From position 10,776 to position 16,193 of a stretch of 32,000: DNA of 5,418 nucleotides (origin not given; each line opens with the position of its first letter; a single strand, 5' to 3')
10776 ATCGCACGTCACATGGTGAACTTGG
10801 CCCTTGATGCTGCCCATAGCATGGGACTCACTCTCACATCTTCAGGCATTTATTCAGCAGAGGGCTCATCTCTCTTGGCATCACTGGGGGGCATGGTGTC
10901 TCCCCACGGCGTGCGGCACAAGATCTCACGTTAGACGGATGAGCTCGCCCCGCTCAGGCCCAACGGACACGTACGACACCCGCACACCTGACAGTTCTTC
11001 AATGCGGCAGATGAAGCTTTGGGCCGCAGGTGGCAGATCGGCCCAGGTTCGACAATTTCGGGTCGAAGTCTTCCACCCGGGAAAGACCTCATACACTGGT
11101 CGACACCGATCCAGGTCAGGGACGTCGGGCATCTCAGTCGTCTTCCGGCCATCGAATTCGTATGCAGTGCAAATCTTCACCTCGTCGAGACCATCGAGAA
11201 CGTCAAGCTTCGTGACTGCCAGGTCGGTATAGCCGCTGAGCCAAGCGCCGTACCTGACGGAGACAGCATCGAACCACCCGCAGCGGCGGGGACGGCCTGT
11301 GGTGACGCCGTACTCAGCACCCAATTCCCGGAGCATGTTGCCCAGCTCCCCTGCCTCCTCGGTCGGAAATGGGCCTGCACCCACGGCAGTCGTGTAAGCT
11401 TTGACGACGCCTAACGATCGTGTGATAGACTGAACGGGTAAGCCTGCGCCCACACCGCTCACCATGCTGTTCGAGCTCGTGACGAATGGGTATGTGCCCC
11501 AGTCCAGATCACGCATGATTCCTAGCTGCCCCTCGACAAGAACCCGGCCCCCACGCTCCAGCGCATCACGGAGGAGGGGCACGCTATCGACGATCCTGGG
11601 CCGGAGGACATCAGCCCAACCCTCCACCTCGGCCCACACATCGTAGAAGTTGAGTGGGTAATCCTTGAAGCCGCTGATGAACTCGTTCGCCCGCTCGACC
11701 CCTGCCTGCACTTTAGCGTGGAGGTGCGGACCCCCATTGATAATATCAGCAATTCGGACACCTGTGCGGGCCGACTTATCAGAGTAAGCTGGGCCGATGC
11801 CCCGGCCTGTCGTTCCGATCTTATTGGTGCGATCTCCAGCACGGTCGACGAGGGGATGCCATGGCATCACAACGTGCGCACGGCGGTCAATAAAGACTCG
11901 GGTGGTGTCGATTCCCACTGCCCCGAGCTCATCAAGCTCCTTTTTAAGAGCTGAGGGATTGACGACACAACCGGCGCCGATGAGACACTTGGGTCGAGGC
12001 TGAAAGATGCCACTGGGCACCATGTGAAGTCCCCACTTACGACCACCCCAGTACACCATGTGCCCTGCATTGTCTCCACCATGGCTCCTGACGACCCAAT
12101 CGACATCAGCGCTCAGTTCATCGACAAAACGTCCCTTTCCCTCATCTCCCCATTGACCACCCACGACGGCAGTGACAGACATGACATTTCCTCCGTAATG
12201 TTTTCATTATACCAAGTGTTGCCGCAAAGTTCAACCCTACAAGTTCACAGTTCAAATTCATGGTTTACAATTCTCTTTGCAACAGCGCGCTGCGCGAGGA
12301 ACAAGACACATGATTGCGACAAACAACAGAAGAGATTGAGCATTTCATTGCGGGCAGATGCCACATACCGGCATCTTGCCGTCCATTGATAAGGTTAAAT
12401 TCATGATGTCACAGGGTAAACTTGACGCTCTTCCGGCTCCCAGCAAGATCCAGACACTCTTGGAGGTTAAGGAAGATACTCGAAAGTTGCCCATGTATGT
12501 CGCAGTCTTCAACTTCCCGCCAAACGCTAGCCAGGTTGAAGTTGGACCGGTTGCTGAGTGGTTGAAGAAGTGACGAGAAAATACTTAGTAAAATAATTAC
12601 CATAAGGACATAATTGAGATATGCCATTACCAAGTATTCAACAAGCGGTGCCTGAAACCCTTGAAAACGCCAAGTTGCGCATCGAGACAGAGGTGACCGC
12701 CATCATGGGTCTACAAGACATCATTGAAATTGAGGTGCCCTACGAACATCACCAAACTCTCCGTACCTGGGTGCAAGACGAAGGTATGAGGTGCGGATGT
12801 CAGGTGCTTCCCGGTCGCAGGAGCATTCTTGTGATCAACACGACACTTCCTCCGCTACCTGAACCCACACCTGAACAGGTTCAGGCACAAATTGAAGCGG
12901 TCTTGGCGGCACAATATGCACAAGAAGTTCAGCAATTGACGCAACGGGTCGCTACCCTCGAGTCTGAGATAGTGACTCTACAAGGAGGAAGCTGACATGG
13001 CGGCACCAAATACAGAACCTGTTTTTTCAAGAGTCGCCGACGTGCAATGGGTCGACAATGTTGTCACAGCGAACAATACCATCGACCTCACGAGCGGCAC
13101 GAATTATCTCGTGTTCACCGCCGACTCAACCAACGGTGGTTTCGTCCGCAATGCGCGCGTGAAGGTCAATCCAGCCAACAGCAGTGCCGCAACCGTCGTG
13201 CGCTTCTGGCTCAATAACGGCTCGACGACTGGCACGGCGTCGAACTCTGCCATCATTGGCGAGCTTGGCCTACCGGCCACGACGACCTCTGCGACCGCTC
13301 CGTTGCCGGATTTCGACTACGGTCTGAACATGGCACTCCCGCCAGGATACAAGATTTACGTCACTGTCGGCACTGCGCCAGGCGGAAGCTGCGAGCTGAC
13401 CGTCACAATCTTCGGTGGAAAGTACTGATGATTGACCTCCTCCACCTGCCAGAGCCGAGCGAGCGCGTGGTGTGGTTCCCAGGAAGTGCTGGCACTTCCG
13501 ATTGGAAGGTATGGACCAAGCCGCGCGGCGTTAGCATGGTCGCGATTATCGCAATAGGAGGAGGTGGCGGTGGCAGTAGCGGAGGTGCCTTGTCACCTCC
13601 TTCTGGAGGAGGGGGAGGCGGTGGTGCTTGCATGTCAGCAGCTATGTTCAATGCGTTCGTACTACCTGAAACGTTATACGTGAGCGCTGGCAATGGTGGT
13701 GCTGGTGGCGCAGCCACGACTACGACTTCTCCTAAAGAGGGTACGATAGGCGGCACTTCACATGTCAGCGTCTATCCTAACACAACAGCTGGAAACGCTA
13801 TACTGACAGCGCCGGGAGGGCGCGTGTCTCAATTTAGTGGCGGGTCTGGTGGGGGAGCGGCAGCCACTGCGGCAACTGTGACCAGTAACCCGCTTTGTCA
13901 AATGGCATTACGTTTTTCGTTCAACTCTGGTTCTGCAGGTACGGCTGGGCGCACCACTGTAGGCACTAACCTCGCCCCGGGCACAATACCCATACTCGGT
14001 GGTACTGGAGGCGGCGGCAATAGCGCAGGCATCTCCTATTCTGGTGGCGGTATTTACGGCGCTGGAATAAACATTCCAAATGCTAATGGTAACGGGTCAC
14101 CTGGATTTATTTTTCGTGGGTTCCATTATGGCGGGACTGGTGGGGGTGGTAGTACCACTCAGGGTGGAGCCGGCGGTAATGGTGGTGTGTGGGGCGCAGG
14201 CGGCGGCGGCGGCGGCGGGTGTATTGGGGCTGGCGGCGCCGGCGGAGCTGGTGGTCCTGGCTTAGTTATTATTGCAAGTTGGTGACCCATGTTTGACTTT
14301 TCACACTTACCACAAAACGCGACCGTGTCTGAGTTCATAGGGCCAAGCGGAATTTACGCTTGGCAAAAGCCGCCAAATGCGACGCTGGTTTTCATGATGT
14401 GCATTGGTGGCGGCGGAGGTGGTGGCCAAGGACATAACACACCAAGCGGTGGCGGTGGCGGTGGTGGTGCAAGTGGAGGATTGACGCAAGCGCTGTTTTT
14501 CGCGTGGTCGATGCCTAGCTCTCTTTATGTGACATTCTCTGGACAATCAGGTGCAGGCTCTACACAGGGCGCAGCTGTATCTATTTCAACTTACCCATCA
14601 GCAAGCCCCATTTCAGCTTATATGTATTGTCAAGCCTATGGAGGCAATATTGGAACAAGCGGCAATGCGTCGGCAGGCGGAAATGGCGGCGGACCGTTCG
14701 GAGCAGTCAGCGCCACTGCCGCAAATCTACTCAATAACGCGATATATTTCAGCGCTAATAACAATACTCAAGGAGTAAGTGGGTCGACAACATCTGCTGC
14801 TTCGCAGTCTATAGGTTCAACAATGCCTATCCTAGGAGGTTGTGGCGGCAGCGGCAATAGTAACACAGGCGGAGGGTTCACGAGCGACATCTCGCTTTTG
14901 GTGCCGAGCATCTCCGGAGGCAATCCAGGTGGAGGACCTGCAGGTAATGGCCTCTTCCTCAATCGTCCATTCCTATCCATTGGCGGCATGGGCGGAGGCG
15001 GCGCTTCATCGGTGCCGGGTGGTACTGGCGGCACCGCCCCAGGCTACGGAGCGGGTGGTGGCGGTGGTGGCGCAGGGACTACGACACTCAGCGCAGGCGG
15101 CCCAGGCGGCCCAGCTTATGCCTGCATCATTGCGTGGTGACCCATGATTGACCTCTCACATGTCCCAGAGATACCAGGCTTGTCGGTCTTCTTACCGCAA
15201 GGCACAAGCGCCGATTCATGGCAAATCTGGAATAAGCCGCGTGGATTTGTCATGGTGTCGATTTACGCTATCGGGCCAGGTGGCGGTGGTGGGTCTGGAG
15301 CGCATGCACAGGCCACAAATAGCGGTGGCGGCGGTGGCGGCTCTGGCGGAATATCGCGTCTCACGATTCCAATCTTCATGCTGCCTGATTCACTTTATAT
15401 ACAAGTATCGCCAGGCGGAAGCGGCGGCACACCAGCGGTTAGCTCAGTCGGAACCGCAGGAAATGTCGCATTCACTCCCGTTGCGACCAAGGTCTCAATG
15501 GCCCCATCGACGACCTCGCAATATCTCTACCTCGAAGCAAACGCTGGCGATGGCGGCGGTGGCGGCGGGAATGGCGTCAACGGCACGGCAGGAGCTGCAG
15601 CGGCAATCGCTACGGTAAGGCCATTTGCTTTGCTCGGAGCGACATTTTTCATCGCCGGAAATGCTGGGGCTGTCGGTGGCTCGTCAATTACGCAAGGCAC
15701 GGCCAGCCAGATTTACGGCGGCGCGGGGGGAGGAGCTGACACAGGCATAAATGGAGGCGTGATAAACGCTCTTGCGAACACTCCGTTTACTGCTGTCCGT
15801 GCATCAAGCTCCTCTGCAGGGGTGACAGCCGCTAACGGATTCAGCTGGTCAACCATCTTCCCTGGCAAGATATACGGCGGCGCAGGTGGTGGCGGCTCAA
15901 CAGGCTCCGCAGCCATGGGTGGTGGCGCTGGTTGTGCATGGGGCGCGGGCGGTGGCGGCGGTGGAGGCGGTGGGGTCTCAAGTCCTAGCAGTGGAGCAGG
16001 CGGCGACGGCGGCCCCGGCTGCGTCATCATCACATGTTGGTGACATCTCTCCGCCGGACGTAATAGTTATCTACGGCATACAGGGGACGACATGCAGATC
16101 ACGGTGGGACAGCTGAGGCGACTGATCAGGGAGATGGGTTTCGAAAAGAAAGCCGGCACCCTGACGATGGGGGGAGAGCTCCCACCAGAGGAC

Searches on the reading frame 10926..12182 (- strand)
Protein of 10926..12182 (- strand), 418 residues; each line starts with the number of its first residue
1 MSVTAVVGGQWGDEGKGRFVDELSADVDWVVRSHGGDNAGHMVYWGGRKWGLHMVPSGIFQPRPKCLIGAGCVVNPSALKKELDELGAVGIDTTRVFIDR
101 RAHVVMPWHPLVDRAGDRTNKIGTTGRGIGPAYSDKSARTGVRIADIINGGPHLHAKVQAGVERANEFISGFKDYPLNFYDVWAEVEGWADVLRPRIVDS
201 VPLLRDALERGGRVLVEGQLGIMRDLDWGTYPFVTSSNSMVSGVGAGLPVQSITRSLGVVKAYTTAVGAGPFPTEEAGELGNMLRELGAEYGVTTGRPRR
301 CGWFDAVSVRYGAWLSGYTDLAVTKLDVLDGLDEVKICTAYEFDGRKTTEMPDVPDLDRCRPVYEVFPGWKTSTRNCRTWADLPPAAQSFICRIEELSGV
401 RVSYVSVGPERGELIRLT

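Call 8: search_protein_families(library=pfam, proteins=[window:10926-12182:-], max_evalue=0.01)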
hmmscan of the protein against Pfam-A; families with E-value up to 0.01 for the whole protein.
window:10926-12182:- (418 aa): 1 family
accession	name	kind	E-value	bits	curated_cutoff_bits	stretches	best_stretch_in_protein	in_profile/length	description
PF00709.27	Adenylsucc_synt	-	2.5e-154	514.5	27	1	5-415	1-416/416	Adenylosuccinate synthetase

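Call 9: search_protein_families(library=phrogs, proteins=[window:10926-12182:-], max_evalue=0.001)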
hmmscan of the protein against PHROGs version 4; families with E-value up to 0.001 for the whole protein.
window:10926-12182:- (418 aa): 1 family
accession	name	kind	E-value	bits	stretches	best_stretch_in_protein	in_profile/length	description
phrog_1211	-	DNA, RNA and nucleotide metabolism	4.5e-108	362.8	1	2-415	3-412/414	2-aminooxy adenylosuccinate synthetase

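Call 11: search_dna_similar(query=window:10926-12182:-, collection=phages, mode=protein, max_rows=25)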
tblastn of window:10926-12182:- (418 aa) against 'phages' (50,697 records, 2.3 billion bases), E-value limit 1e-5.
Records with a match: 106; places in all: 106; records where one place covers at least 80% of the query: 41.
Best place of each record, by identity: <60% 106.
By first word of the organism name: Arthrobacter 41; Microbacterium 18; Acinetobacter 12; Listeria 6; Gordonia 6; Vibrio 6; Bacteriophage 4; Staphylococcus 2; Salmonella 2; uncultured 2; and 7 more.
By host as written in the record: Arthrobacter sp. ATCC 21022 37; Microbacterium foliorum NRRL B-24224 11; - 8; Listeria monocytogenes 6; Gordonia terrae 3612 6; Microbacterium foliorum NRRL B-24224 SEA 5; Acinetobacter baumannii 4; Staphylococcus aureus 2; and 22 more.
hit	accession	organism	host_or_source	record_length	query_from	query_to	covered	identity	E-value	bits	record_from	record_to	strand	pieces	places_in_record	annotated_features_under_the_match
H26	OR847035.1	Listeria phage LM 4-11-1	Listeria monocytogenes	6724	1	413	99%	46.7%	3e-120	390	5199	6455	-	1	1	record has no annotation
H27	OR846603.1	Enterococcus phage Efs 1-1-1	Enterococcus faecalis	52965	1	413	99%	46.7%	4e-118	384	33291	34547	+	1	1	record has no annotation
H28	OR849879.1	Staphylococcus phage SA 1298 Kay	Staphylococcus aureus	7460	1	411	98%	45.7%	6e-112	366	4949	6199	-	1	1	record has no annotation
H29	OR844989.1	Staphylococcus phage SA 1306 Kay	Staphylococcus aureus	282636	1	411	98%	45.7%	7e-112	366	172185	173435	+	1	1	record has no annotation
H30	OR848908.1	Listeria phage LM 4-14-1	Listeria monocytogenes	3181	10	413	97%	45.3%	5e-109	349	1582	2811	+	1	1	record has no annotation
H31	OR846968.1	Listeria phage LM 4-11-1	Listeria monocytogenes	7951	10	413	97%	45.3%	5e-106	349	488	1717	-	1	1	record has no annotation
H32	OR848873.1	Listeria phage LM 4-14-1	Listeria monocytogenes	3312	10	413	97%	45.3%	2e-108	348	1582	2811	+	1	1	record has no annotation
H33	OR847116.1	Listeria phage LM 4-11-1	Listeria monocytogenes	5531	10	413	97%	45.3%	5e-106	348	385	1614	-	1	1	record has no annotation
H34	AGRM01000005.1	Salmonella enterica subsp. houtenae str. ATCC BAA-1581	Homo sapiens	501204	6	417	99%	43.9%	5e-98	326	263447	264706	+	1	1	adenylosuccinate synthetase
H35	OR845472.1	Escherichia phage ECO95 1-6-1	Escherichia coli O157:H7 ATCC 43895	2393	6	417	99%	43.7%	4e-102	325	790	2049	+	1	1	record has no annotation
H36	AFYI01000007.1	Salmonella enterica subsp. enterica serovar Infantis str. ...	Homo sapiens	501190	6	417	99%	43.5%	2e-97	324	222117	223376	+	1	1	adenylosuccinate synthetase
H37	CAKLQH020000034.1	Acinetobacter phage MD-2021a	not known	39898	6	417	99%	42.6%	3e-93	312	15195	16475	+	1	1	purA: adenylosuccinate synthetase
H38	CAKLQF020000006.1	Acinetobacter phage MD-2021a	not known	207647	6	417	99%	42.6%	3e-93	312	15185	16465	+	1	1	purA: adenylosuccinate synthetase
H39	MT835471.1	Bacteriophage sp.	human fecal samples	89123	1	416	100%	41.4%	7e-97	323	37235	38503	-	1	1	record has no annotation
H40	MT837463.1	Bacteriophage sp.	human fecal samples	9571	1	416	100%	40.1%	3e-90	304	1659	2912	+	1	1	record has no annotation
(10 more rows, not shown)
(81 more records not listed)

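Call 25: find_encoding_contigs(protein=window:10926-12182:-, flank=10000, max_places=6)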
Protein window:10926-12182:- (418 aa): 4 contigs read that carry it; 2 places shown.
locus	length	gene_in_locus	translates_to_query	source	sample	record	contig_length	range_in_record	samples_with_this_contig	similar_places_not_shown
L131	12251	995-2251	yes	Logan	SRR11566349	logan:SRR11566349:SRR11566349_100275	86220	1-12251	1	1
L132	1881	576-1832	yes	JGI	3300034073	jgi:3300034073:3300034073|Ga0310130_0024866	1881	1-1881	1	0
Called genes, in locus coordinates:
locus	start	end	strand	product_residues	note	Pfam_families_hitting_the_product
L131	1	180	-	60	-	?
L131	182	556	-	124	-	-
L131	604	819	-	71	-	-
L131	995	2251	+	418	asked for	PF00709:Adenylsucc_synt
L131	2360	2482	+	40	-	-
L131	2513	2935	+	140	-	-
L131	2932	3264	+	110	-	-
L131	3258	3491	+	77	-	-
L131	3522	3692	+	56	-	-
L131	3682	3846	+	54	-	-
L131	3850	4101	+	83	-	-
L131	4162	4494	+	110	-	-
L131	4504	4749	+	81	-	-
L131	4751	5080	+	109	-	-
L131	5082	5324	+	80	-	-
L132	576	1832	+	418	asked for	PF00709:Adenylsucc_synt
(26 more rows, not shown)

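Call 62: find_homologous_proteins(query=window:10926-12182:-, max_evalue=1e-50)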
Query window:10926-12182:- (418 aa): 8000 proteins with E <= 1e-50 among 8000 candidates; the best 120 are listed.
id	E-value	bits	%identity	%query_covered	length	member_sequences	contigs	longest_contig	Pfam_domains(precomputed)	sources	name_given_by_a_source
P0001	1.2e-287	972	100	100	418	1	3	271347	PF00709.28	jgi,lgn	jgi:adenylosuccinate synthase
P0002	3.6e-178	611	69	90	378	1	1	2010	PF00709.28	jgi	-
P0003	3.3e-151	522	56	99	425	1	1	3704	PF00709.28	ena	-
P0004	1.6e-150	520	56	99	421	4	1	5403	PF00709.28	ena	-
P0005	7.3e-150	518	54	100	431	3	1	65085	PF00709.28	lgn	-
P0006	1.3e-149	517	55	100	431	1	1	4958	PF00709.28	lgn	-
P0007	1.2e-148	514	54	100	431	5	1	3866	PF00709.28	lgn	-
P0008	1.2e-148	514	55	100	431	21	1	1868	PF00709.28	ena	-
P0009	1.9e-148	513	54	100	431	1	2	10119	PF00709.28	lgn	-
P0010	2.7e-148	513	54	100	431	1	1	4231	PF00709.28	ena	-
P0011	2.7e-148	513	54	100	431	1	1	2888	PF00709.28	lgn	-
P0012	1.2e-147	510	55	99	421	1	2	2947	PF00709.28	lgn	-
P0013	1.2e-147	510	55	100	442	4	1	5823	PF00709.28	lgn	-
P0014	1.8e-147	510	54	100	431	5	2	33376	PF00709.28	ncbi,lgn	-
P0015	3.4e-147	509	55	100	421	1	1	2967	PF00709.28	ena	-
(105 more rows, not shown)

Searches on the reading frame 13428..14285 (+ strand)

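Call 8: search_protein_families(library=pfam, proteins=[window:13428-14285:+], max_evalue=0.01)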
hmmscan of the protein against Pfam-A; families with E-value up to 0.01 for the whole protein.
window:13428-14285:+ (285 aa): 1 family
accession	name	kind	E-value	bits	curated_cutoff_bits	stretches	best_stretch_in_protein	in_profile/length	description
PF21722.4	Gly_rich_2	-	7.2e-12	46.2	24.3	1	24-255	6-222/226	Glycine-rich domain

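Call 9: search_protein_families(library=phrogs, proteins=[window:13428-14285:+], max_evalue=0.001)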
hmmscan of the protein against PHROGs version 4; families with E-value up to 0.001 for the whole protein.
window:13428-14285:+ (285 aa): 1 family
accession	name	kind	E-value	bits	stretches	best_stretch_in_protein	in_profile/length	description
phrog_863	-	tail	9.8e-05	22.5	1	28-228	410-599/690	tail fiber assembly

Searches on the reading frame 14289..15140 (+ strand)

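Call 8: search_protein_families(library=pfam, proteins=[window:14289-15140:+], max_evalue=0.01)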
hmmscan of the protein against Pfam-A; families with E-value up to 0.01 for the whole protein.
window:14289-15140:+ (283 aa): 1 family
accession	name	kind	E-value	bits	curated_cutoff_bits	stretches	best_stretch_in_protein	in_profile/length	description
PF21722.4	Gly_rich_2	-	8.5e-06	26.4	24.3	1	20-275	3-218/226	Glycine-rich domain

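Call 9: search_protein_families(library=phrogs, proteins=[window:14289-15140:+], max_evalue=0.001)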
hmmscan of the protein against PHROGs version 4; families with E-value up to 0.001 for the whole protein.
window:14289-15140:+ (283 aa): 0 families

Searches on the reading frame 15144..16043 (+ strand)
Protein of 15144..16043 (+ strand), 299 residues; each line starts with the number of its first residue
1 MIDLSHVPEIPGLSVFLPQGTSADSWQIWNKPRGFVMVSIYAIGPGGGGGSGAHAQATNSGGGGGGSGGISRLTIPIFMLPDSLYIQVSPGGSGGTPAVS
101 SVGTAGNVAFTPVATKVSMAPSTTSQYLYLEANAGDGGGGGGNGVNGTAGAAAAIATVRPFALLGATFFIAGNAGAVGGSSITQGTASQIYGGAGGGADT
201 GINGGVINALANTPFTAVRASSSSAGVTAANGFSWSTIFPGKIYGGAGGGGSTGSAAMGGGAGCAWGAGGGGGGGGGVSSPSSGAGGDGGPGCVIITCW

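Call 8: search_protein_families(library=pfam, proteins=[window:15144-16043:+], max_evalue=0.01)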
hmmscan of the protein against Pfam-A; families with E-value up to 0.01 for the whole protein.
window:15144-16043:+ (299 aa): 1 family
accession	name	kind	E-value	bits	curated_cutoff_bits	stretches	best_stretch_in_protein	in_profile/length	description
PF21722.4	Gly_rich_2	-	4.2e-05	24.1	24.3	1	25-297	4-224/226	Glycine-rich domain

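Call 9: search_protein_families(library=phrogs, proteins=[window:15144-16043:+], max_evalue=0.001)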
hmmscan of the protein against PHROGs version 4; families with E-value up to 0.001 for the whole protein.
window:15144-16043:+ (299 aa): 1 family
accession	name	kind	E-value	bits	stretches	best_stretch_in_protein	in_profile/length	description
phrog_863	-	tail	9.9e-05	22.4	1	29-107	411-488/690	tail fiber assembly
